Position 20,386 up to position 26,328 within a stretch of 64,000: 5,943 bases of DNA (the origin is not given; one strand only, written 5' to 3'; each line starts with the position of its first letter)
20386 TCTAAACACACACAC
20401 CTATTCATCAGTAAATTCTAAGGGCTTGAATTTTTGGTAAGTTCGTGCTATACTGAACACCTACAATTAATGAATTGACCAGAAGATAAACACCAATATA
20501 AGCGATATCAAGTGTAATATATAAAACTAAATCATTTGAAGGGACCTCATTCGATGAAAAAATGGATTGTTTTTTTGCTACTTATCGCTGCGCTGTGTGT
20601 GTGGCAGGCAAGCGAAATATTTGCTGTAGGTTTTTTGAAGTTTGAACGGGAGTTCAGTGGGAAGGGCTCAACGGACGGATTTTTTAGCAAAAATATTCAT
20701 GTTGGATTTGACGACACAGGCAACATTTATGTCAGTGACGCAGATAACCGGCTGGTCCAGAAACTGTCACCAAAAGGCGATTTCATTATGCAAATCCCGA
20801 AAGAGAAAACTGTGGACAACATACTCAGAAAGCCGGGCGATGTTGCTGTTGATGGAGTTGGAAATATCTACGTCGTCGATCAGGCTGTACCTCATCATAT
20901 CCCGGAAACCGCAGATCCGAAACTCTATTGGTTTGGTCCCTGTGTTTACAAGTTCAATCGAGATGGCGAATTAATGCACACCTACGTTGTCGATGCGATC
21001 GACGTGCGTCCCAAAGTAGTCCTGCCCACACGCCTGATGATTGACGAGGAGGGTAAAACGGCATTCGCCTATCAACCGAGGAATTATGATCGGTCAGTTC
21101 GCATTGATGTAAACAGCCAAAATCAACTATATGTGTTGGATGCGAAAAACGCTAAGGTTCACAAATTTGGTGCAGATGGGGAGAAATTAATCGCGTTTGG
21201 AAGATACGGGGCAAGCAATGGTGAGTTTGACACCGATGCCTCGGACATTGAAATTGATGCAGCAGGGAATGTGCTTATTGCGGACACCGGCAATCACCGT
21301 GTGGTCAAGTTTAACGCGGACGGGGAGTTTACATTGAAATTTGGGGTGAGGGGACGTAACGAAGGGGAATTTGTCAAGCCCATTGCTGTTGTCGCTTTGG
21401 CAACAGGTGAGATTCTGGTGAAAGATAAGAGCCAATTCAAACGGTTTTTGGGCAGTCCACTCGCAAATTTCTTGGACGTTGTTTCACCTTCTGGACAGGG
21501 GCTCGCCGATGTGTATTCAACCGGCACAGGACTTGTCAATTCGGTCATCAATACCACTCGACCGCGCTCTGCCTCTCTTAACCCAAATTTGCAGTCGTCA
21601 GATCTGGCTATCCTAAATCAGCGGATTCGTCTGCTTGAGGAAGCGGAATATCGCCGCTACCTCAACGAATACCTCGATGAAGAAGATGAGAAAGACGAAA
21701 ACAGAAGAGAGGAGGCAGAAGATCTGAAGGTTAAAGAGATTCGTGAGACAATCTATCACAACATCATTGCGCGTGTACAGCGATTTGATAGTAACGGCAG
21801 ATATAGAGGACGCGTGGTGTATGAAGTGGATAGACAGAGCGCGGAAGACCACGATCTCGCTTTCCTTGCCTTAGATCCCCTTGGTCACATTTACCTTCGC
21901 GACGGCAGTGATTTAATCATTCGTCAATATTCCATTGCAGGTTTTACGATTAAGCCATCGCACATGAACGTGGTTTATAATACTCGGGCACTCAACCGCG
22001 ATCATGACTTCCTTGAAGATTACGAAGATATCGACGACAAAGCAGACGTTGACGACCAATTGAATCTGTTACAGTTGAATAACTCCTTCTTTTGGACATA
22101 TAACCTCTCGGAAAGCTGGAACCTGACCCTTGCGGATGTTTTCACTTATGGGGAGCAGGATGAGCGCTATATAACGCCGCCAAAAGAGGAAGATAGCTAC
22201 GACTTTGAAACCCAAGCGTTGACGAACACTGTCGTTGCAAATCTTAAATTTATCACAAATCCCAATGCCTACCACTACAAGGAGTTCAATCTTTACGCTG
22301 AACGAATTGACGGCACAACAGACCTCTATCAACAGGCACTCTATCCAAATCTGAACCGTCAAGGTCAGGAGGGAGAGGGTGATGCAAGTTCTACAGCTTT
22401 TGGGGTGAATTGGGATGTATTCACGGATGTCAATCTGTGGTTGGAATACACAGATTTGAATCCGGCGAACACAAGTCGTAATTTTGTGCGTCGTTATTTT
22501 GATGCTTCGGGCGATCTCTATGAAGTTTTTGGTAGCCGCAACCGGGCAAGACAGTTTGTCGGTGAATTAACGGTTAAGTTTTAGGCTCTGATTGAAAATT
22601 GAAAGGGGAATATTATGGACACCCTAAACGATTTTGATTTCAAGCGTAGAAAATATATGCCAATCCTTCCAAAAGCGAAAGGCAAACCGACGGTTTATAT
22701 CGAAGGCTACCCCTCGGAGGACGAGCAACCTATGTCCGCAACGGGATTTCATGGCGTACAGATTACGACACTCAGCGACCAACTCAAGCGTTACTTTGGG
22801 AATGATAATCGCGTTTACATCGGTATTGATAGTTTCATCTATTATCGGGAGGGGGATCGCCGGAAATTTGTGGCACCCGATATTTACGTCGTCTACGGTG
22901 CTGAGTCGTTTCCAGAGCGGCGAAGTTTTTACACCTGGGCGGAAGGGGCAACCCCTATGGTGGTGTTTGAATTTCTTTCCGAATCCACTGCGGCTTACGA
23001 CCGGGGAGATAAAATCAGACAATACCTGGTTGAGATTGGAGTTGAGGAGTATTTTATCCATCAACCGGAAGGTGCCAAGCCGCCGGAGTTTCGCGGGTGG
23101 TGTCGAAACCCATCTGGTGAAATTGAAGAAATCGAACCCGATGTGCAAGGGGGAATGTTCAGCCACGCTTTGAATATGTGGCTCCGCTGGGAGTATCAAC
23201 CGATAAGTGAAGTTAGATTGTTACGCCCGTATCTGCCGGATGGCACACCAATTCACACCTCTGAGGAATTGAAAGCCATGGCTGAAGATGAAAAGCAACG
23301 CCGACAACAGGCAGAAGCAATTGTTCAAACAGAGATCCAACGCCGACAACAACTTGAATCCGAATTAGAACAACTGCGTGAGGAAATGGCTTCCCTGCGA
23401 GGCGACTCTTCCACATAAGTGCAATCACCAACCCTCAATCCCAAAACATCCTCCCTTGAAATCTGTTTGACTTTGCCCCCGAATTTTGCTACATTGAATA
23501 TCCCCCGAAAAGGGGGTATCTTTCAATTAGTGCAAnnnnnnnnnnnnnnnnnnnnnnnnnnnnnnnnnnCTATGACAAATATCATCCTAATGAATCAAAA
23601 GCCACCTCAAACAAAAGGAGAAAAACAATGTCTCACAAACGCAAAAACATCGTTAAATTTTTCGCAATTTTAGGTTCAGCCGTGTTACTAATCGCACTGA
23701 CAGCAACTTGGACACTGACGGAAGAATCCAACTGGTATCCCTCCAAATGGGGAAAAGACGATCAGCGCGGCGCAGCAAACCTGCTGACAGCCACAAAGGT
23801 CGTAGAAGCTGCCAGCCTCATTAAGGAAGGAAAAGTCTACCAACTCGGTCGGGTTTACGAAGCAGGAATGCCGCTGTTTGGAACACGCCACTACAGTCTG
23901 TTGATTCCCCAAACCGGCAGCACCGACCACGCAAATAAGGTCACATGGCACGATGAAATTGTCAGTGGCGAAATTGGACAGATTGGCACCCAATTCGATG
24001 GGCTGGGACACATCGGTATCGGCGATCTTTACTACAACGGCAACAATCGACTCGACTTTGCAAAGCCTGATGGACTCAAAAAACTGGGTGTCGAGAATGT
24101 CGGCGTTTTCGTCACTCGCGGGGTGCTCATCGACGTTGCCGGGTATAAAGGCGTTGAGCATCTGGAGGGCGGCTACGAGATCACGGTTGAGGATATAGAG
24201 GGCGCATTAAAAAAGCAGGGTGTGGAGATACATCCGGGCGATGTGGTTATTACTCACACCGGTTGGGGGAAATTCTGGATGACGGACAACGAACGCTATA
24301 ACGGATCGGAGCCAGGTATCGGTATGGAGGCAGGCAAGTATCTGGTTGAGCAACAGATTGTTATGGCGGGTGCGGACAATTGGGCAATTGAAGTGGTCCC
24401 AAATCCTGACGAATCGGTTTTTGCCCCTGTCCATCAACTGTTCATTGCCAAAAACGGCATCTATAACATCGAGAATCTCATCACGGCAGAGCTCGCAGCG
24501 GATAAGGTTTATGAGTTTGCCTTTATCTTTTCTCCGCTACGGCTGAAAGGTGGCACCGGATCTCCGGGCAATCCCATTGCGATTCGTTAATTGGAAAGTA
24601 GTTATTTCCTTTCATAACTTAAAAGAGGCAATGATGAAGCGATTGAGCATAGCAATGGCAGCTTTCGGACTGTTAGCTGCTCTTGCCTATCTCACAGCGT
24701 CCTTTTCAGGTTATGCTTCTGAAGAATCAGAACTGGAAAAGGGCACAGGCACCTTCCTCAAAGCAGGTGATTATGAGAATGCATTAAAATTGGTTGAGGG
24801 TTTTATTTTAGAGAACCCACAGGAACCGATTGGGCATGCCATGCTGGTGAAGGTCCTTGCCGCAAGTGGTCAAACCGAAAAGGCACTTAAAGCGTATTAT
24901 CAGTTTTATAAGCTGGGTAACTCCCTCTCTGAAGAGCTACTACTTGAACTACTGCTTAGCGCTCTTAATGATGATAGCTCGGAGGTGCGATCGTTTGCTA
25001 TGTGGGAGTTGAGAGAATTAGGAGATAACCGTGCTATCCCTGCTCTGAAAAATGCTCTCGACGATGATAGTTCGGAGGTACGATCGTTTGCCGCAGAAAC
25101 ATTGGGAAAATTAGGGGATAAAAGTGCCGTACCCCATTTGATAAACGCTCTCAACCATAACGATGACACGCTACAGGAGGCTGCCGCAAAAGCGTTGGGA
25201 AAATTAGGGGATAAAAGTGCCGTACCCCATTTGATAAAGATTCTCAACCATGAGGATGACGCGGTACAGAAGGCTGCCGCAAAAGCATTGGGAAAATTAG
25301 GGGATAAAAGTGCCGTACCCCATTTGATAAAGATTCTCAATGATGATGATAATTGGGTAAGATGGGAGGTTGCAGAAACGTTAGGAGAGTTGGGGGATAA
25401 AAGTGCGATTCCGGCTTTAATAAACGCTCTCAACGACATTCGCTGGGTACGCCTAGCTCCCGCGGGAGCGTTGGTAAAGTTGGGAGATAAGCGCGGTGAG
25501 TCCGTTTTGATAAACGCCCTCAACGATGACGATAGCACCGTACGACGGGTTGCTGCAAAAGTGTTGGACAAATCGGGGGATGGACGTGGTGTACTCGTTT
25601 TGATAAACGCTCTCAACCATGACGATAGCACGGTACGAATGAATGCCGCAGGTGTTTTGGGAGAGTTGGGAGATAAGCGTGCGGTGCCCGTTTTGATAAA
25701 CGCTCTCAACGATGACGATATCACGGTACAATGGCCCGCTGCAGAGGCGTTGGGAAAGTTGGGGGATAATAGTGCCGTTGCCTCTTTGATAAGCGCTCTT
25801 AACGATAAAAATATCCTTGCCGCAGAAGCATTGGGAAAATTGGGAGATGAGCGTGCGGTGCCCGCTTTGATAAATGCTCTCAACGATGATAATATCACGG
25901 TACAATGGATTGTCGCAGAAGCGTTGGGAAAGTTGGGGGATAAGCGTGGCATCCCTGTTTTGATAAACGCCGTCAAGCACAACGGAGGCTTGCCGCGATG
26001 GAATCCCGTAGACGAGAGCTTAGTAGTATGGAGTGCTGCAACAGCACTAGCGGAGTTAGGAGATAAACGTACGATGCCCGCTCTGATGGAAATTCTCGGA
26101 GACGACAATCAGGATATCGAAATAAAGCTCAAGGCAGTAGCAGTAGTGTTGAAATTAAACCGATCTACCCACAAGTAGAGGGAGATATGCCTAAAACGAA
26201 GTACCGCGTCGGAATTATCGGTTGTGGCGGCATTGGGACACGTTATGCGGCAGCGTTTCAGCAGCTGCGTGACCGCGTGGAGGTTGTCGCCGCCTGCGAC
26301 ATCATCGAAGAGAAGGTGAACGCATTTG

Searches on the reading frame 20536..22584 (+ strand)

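Call 69: search_protein_families(library=pfam, proteins=[window:20536-22584:+], max_evalue=0.00001)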
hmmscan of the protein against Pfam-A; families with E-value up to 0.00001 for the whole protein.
window:20536-22584:+ (682 aa): 1 family
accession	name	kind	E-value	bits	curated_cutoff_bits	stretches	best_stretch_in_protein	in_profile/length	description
PF01436.27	NHL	-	9.3e-14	51.1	20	0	236-259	5-28/28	NHL repeat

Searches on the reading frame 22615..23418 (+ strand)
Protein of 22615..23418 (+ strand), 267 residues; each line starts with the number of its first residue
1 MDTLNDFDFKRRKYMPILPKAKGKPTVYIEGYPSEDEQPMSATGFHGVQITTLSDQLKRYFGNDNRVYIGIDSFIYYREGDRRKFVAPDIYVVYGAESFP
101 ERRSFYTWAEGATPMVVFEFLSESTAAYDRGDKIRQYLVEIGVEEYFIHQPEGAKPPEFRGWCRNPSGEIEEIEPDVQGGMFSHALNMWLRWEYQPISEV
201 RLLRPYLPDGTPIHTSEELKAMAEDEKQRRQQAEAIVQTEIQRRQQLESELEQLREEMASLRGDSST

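Call 69: search_protein_families(library=pfam, proteins=[window:22615-23418:+], max_evalue=0.00001)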
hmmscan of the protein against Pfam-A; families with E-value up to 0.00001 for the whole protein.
window:22615-23418:+ (267 aa): 1 family
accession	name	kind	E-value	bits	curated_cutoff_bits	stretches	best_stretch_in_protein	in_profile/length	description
PF05685.18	Uma2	-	1.6e-15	57.4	27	1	40-154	25-134/172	Putative restriction endonuclease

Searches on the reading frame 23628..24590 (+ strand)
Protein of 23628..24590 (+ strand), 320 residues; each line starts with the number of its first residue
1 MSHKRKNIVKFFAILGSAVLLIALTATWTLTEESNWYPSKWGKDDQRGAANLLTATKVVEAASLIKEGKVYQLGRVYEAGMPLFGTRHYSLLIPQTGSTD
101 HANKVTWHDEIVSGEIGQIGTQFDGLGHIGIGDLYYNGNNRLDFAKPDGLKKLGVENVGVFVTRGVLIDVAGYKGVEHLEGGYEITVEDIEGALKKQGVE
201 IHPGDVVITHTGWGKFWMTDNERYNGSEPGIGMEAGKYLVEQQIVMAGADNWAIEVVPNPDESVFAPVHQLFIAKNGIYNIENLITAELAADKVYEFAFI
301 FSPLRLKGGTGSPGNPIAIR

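Call 69: search_protein_families(library=pfam, proteins=[window:23628-24590:+], max_evalue=0.00001)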
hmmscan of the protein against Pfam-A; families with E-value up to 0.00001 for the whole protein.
window:23628-24590:+ (320 aa): 1 family
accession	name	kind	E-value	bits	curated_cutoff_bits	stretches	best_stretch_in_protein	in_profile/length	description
PF04199.19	Cyclase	-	3.9e-25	89.2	23.1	1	73-255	3-141/142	Putative cyclase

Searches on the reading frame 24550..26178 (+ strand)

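Call 69: search_protein_families(library=pfam, proteins=[window:24550-26178:+], max_evalue=0.00001)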
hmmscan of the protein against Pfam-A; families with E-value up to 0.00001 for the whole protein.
window:24550-26178:+ (542 aa): 11 families
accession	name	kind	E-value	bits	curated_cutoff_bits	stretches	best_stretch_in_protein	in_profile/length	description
PF13646.12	HEAT_2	-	2.5e-104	342.2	27.7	6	194-270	1-78/88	HEAT repeats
PF03130.22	HEAT_PBS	-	1.4e-74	238.3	20.9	3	270-296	1-27/27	PBS lyase HEAT-like repeat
PF02985.28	HEAT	-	4.9e-48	157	23.5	0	163-190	2-29/31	HEAT repeat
PF13513.12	HEAT_EZ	-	3.5e-43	145.8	27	0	223-250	28-55/55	HEAT-like repeat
PF00514.29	Arm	-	7.2e-24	83.4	20.6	0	223-250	12-39/41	Armadillo/beta-catenin-like repeat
PF25767.1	ARM_TBCD_2nd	-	2.2e-10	40.8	29.7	0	378-404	78-104/245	Tubulin-specific chaperone D-like, ARM repeats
PF25786.1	HEAT_GCN1_C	-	9.4e-09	35.9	27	0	119-154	56-91/151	GCN1-like, C-terminal HEAT repeats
PF12717.13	Cnd1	-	2.3e-08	34.7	26.4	0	163-194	23-54/162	non-SMC mitotic condensation complex subunit 1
PF01602.26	Adaptin_N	-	6.3e-08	32.1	37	0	163-285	81-222/524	Adaptin N terminal region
PF12755.13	Vac14_Fab1_bd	-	4.5e-06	27.6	22.1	0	254-281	27-54/97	Vacuolar 14 Fab1-binding region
PF25801.1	HEAT_GCN1_C_2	-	7e-06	26.1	27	0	350-373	49-72/288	Stalled ribosome sensor GCN1-like, HEAT repeats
